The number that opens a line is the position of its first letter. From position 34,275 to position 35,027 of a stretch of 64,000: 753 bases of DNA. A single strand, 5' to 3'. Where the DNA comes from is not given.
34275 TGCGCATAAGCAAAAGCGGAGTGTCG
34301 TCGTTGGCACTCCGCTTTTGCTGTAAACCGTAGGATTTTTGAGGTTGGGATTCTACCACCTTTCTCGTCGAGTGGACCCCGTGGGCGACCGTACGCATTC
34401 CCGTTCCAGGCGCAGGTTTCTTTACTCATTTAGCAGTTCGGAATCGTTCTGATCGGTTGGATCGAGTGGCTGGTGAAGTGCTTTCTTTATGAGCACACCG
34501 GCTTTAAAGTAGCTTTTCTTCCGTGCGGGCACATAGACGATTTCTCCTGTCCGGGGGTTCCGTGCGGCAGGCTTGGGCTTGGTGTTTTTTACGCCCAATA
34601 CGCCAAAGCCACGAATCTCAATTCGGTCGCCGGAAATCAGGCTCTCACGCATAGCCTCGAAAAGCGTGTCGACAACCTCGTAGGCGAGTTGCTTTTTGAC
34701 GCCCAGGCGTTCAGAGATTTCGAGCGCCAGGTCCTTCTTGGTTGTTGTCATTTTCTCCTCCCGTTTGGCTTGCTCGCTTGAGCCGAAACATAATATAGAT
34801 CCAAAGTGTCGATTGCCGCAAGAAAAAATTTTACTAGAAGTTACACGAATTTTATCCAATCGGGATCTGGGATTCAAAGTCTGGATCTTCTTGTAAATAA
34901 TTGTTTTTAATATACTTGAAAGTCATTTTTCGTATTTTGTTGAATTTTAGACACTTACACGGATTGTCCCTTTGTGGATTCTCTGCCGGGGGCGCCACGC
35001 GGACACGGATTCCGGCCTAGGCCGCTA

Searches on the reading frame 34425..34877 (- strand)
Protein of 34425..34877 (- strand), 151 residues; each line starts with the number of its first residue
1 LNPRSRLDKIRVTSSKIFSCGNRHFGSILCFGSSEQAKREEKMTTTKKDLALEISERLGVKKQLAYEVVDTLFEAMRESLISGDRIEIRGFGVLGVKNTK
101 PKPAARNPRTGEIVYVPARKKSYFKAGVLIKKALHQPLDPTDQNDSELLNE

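Call 66: search_protein_families(library=pfam, proteins=[window:34425-34877:-], max_evalue=0.00001)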
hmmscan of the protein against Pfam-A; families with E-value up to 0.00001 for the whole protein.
window:34425-34877:- (151 aa): 1 family
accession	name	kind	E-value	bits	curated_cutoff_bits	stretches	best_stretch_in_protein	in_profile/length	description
PF00216.26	Bac_DNA_binding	-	5.4e-23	81.5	22.4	1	46-134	2-89/90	Bacterial DNA-binding protein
